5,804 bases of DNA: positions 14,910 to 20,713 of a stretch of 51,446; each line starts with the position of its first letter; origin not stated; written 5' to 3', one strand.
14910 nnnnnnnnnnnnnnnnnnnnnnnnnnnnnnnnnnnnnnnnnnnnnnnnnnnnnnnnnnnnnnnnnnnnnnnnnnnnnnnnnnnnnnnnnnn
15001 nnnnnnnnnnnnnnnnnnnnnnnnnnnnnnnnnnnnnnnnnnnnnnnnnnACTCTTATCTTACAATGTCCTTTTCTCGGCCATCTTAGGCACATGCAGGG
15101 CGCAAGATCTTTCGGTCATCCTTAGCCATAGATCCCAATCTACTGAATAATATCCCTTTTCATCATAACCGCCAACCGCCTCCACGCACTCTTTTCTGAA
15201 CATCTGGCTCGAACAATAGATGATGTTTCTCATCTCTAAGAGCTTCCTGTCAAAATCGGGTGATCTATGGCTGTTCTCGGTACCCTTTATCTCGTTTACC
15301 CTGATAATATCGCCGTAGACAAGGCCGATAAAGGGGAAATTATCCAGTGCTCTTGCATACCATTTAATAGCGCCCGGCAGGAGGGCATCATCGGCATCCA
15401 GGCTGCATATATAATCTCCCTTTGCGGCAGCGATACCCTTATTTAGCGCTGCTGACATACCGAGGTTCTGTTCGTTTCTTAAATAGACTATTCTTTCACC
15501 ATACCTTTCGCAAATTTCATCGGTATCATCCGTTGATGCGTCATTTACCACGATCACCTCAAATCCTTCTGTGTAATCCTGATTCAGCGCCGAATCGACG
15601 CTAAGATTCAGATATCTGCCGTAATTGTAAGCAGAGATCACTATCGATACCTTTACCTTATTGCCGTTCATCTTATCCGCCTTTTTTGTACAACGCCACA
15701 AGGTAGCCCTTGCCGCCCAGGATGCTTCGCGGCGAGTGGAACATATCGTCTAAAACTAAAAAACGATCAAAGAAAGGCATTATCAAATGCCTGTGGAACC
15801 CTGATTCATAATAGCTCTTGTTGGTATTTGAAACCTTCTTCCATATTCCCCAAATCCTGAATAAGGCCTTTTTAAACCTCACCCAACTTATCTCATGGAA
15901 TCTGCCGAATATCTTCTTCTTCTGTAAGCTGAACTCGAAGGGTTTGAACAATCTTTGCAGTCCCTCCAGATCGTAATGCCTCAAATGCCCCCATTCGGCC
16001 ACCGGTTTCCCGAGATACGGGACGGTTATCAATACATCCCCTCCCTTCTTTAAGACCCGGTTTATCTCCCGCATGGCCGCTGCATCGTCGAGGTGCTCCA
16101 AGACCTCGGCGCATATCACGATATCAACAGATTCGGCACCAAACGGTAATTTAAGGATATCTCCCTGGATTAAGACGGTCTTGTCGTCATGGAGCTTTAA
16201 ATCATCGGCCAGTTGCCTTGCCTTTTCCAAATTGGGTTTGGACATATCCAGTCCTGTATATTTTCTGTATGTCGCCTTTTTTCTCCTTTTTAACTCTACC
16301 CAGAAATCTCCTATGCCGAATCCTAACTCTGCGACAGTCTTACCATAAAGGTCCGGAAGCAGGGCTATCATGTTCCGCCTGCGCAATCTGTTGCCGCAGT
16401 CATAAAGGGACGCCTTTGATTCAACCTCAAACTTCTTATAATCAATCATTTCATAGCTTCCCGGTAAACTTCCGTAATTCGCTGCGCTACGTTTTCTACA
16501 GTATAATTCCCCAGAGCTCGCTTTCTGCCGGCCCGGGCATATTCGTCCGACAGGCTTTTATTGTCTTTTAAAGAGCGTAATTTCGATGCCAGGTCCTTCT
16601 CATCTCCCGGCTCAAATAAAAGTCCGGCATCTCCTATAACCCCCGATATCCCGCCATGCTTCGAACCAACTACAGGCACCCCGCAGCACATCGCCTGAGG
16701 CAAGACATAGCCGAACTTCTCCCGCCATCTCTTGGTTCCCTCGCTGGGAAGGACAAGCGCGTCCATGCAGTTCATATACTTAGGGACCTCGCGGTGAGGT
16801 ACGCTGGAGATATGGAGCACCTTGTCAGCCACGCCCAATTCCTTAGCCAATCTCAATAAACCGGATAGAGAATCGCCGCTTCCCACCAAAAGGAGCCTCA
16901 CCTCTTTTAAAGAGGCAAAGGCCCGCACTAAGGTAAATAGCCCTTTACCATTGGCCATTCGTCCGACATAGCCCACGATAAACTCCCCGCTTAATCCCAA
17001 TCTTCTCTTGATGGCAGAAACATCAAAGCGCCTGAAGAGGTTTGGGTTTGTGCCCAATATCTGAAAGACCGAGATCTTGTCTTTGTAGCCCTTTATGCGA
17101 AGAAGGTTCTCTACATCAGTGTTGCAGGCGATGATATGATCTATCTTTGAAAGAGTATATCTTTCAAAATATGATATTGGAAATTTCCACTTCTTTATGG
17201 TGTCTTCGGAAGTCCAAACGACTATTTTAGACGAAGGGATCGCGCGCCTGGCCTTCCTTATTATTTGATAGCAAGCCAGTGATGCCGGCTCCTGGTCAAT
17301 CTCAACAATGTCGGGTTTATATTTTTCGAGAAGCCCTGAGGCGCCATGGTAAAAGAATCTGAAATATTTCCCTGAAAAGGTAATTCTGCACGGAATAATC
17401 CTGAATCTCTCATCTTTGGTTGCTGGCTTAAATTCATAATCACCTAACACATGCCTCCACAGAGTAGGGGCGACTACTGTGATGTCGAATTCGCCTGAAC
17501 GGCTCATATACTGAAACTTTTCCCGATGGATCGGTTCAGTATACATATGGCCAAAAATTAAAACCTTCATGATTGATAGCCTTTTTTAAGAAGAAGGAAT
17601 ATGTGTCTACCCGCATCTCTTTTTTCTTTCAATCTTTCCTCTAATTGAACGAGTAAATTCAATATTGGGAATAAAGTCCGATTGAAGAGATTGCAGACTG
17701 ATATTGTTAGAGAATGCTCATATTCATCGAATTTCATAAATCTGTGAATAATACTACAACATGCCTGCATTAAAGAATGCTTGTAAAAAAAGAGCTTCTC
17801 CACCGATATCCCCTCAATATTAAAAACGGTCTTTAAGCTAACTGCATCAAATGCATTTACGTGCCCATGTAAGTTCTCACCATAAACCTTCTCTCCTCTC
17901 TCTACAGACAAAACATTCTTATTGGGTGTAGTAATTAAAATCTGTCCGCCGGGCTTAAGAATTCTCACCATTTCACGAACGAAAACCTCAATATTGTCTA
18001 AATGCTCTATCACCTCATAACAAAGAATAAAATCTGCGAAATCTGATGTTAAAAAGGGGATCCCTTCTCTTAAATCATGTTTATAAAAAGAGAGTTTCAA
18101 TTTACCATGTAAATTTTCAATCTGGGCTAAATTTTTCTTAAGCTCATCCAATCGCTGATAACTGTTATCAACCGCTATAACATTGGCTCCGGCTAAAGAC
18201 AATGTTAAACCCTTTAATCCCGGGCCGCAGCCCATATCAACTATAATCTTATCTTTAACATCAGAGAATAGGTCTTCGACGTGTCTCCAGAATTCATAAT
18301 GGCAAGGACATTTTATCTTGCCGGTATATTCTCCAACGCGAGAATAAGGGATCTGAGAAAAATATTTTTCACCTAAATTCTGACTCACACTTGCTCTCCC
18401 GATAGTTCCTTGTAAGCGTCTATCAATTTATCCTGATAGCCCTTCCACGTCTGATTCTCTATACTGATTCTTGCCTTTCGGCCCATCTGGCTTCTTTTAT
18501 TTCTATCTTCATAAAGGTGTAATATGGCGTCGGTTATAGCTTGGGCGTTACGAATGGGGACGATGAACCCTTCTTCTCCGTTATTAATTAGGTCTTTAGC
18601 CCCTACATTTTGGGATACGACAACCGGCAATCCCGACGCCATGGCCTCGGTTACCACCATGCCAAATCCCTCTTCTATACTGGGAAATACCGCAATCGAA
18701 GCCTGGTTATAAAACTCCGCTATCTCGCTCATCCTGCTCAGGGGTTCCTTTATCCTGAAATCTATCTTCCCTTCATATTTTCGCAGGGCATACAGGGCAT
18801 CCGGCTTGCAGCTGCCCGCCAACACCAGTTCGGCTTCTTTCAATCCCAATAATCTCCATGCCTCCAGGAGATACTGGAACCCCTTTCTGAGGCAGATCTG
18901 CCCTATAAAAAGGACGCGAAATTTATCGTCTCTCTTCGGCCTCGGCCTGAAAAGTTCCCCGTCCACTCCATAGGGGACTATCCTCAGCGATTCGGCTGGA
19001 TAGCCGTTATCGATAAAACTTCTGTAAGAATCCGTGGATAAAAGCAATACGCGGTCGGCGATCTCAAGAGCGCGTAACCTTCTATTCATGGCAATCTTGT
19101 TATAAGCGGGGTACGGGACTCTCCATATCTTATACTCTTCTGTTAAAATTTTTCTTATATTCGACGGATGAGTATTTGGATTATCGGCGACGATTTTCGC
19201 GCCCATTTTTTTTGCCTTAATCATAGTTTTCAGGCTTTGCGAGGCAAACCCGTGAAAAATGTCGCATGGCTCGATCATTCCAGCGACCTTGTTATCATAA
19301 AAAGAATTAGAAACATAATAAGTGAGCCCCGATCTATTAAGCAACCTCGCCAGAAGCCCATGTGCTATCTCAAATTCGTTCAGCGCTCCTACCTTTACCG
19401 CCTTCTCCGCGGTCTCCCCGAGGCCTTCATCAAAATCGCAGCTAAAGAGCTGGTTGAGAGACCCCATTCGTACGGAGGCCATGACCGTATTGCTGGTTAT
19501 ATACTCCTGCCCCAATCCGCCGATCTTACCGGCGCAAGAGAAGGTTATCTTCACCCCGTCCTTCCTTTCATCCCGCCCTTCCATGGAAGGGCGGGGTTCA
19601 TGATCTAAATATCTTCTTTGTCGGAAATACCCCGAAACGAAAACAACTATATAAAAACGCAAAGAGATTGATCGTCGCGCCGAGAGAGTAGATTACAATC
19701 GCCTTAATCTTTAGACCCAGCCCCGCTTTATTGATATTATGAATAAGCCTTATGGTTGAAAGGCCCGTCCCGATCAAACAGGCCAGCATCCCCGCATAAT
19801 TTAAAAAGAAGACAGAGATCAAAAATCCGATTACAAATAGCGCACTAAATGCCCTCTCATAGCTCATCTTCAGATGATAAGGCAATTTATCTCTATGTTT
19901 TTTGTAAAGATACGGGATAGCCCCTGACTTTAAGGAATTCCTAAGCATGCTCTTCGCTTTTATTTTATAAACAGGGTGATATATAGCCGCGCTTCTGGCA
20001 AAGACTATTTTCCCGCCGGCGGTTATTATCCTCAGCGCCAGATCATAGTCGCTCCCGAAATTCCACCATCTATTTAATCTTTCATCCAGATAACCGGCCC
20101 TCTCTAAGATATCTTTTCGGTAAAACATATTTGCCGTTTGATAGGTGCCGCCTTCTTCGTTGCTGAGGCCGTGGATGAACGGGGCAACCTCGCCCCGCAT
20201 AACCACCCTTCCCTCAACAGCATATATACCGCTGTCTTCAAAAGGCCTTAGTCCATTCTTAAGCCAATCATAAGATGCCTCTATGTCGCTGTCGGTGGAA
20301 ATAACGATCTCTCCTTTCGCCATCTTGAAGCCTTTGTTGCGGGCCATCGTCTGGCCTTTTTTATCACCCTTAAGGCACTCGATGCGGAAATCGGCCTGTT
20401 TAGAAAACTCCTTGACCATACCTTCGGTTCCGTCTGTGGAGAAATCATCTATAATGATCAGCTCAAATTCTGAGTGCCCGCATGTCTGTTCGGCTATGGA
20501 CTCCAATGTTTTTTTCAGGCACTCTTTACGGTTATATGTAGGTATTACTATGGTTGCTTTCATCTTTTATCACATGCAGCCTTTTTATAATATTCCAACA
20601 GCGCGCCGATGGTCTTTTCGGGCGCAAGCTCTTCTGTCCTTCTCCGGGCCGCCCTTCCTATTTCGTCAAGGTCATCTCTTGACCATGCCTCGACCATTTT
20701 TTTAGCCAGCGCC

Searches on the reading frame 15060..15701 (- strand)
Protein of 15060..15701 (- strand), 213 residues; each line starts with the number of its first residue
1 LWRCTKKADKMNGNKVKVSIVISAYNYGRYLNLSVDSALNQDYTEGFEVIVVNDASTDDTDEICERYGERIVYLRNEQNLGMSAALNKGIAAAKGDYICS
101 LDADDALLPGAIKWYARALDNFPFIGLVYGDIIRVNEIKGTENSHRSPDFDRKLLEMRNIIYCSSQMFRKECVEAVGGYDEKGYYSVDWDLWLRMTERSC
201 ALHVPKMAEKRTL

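Call 65: search_protein_families(library=ncbifam, proteins=[window:15060-15701:-], max_evalue=0.00001)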
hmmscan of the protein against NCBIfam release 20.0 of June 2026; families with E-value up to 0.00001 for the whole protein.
window:15060-15701:- (213 aa): 20 families
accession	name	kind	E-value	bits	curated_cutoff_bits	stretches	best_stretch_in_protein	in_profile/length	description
NF053739.1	GlytfEpsEBac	equivalog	7.2e-24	84.2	450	1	17-197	2-187/265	glycosyltransferase EpsE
NF007482.0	PRK10073.1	equivalog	8.8e-21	74.2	423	1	12-110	2-101/334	glycosyltransferase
TIGR03937.1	PgaC_IcaA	equivalog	2.2e-20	73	422.3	1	8-131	37-162/407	poly-beta-1,6-N-acetyl-D-glucosamine synthase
NF041875.1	EPS_EpsD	equivalog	8.6e-18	64.8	370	1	18-203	1-197/325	exopolysaccharide biosynthesis glycosyltransferase EpsD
TIGR03965.1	mycofact_glyco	equivalog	8.5e-17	61.1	280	1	15-202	73-270/467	mycofactocin biosynthesis glycosyltransferase MftF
NF047683.1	TeichurnBiosyTuaG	equivalog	3e-16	59.8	400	1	11-109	1-101/252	teichuronic acid biosynthesis protein TuaG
NF050050.1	ProtGlycPglI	equivalog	9.6e-16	58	500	1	16-117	2-106/306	GalNAc(5)-diNAcBac-PP-undecaprenol beta-1,3-glucosyltransferase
NF041394.1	GtaseAglG_Halo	equivalog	1.3e-14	54.2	440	1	17-106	2-94/304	glucosyl-dolichyl phosphate glucuronosyltransferase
NF007453.0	PRK10018.1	equivalog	5.7e-13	49.1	382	1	14-196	4-190/280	colanic acid biosynthesis glycosyltransferase WcaA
TIGR04017.1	WcaA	equivalog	1.2e-12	48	495.75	1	16-196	5-189/279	colanic acid biosynthesis glycosyltransferase WcaA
TIGR03111.1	glyc2_xrt_Gpos1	hypoth_equivalog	1e-11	44.4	363.95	1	5-142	38-180/439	TIGR03111 family XrtG-associated glycosyltransferase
NF038302.1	EPS_HpsE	equivalog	3.6e-10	39.3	300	1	17-118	2-107/307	hormogonium polysaccharide biosynthesis glycosyltransferase HpsE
NF038299.1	EPS_HpsN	equivalog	3.6e-09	36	425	1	17-142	2-129/317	hormogonium polysaccharide biosynthesis glycosyltransferase HpsN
TIGR04283.1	glyco_like_mftF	equivalog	5.1e-09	36.1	182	1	18-119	1-97/221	TIGR04283 family arsenosugar biosynthesis glycosyltransferase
TIGR04242.1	nodulat_NodC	equivalog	4.4e-08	32.5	550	1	12-137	43-173/395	chitooligosaccharide synthase NodC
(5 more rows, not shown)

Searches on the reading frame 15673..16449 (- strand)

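Call 65: search_protein_families(library=ncbifam, proteins=[window:15673-16449:-], max_evalue=0.00001)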
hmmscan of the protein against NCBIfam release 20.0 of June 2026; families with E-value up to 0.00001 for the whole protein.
window:15673-16449:- (258 aa): 20 families
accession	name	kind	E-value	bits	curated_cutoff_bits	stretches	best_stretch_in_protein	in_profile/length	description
NF001244.0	PRK00216.1-5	equivalog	6.4e-13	48.5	216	1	24-141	37-153/236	bifunctional demethylmenaquinone methyltransferase/2-methoxy-6-polyprenyl-1,4-benzoquinol methylase UbiE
TIGR01934.1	MenG_MenH_UbiE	subfamily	2.2e-11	43.5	158.35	1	23-141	27-141/223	ubiquinone/menaquinone biosynthesis methyltransferase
NF041255.1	mycofact_MftM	equivalog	4.8e-11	42.5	200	1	36-169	140-267/289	mycofactocin oligosaccharide methyltransferase MftM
NF045667.1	MTase_DVU1556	equivalog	6.9e-11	42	155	1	27-142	14-120/213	DVU_1556 family methyltransferase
NF008823.0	PRK11873.1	subfamily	1.4e-10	41.1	263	1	35-141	77-181/272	arsenite methyltransferase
TIGR02072.1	BioC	equivalog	6.6e-10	39.2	184.95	1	24-144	17-135/244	malonyl-ACP O-methyltransferase BioC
NF045825.1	FAmtase_mtf2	equivalog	6.7e-09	35.3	400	1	31-154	54-171/248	fatty-acid O-methyltransferase Mtf2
NF001243.0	PRK00216.1-4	equivalog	1e-08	34.8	235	1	35-140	47-150/237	demethylmenaquinone methyltransferase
NF041675.1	sarc_dimgly_tmase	equivalog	1.1e-07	32.1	550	1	39-146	70-174/278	sarcosine/dimethylglycine N-methyltransferase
TIGR02752.1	MenG_heptapren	equivalog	1.2e-07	31.5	419.85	1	34-140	44-148/231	demethylmenaquinone methyltransferase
NF045823.1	PthPhpthDimycoMt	equivalog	1.3e-07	31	300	1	31-153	62-178/256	phthiotriol/phenolphthiotriol dimycocerosates methyltransferase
NF047649.1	MTase_UXPK_star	exception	1.5e-07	30.7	460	1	60-142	101-182/283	methyltransferase/UXPK-star double selenoprotein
NF043040.1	corrin_prot_MT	hypoth_equivalog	2.8e-07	30.2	180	1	35-142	41-148/216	corrinoid protein-associated methyltransferase CpaM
TIGR01983.1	UbiG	equivalog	3.3e-07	29.9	102.95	1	32-142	46-152/228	bifunctional 2-polyprenyl-6-hydroxyphenol methylase/3-demethylubiquinol 3-O-methyltransferase UbiG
NF040539.1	AST_met_ArsM_2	exception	5.6e-07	29.7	240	1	38-142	59-164/262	putative arsinothricin biosynthesis methyltransferase ArsM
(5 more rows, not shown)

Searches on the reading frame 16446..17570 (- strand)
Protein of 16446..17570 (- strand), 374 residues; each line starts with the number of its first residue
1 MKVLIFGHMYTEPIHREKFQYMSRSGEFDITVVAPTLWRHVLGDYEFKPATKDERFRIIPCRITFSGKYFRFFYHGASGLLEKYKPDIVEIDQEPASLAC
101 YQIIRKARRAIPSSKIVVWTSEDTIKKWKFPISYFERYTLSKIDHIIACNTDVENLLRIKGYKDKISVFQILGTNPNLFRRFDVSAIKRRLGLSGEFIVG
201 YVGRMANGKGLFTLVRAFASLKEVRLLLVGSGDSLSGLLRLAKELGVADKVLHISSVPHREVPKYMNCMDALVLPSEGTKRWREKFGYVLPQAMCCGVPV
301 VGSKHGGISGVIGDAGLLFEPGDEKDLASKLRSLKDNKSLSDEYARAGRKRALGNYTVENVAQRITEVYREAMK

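Call 8: search_protein_families(library=pfam, proteins=[window:16446-17570:-], max_evalue=0.00001)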
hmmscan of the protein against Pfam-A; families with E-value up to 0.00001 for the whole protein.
window:16446-17570:- (374 aa): 4 families
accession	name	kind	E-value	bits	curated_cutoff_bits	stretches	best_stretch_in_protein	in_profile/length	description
PF00534.26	Glycos_transf_1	-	2.1e-31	109.2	26.4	1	187-351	5-172/172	Glycosyl transferases group 1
PF13692.12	Glyco_trans_1_4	-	3.8e-27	95.7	27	1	197-335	2-140/142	Glycosyl transferases group 1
PF13524.12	Glyco_trans_1_2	-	1.3e-08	35.3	25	1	214-365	5-142/144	Glycosyl transferase-like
PF13439.12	Glyco_transf_4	-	9.7e-07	29.4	28.5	0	29-168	21-161/170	Glycosyltransferase Family 4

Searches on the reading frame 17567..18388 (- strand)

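Call 8: search_protein_families(library=pfam, proteins=[window:17567-18388:-], max_evalue=0.00001)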
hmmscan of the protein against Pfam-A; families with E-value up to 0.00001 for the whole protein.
window:17567-18388:- (273 aa): 6 families
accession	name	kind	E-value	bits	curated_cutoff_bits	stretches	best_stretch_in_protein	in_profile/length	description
PF13489.12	Methyltransf_23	-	1.3e-17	64.5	27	1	43-190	20-155/164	Methyltransferase domain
PF08241.18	Methyltransf_11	-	2.4e-16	60.6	21.2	1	50-152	1-95/95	Methyltransferase domain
PF13649.12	Methyltransf_25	-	9e-14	52.4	27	1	49-148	1-97/97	Methyltransferase domain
PF08242.18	Methyltransf_12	-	4.9e-10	40.5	30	1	50-149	1-97/98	Methyltransferase domain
PF13847.12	Methyltransf_31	-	2.2e-09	37.6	27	1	45-157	3-120/145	Methyltransferase domain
PF03848.20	TehB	-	1.3e-06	28.5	20.4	1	43-153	28-133/193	Tellurite resistance protein TehB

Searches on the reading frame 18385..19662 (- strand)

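Call 8: search_protein_families(library=pfam, proteins=[window:18385-19662:-], max_evalue=0.00001)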
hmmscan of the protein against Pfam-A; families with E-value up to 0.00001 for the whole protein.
window:18385-19662:- (425 aa): 4 families
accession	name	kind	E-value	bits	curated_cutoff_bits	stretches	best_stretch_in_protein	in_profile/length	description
PF00534.26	Glycos_transf_1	-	1.8e-34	119.2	26.4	1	237-398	5-170/172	Glycosyl transferases group 1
PF13692.12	Glyco_trans_1_4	-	6.1e-31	108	27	1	248-386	2-142/142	Glycosyl transferases group 1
PF20706.3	GT4-conflict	-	2e-15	57.1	26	1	224-409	173-381/385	Family 4 Glycosyltransferase in conflict systems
PF13524.12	Glyco_trans_1_2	-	3.4e-07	30.7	25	1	264-401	4-129/144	Glycosyl transferase-like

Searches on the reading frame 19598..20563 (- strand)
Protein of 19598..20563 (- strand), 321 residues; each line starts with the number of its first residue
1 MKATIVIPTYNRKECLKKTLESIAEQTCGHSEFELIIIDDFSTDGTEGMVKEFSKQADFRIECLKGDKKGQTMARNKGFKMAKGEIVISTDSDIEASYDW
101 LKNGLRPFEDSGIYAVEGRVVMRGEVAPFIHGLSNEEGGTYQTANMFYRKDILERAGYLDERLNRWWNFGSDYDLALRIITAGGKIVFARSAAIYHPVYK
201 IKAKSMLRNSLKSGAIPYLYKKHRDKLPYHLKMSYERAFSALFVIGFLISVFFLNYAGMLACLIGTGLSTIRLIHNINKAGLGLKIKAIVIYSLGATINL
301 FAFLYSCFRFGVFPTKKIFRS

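Call 8: search_protein_families(library=pfam, proteins=[window:19598-20563:-], max_evalue=0.00001)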
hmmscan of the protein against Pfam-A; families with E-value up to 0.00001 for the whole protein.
window:19598-20563:- (321 aa): 3 families
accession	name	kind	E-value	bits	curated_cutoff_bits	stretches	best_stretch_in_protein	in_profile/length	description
PF00535.33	Glycos_transf_2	-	1.4e-30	106.9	23.3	1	4-136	1-131/168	Glycosyl transferase family 2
PF13641.12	Glyco_tranf_2_3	-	6.9e-13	49.6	27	1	4-120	4-123/230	Glycosyltransferase like family 2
PF10111.15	Glyco_tranf_2_2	-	2.7e-09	37.4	27.3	1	4-103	1-101/276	Glycosyltransferase like family 2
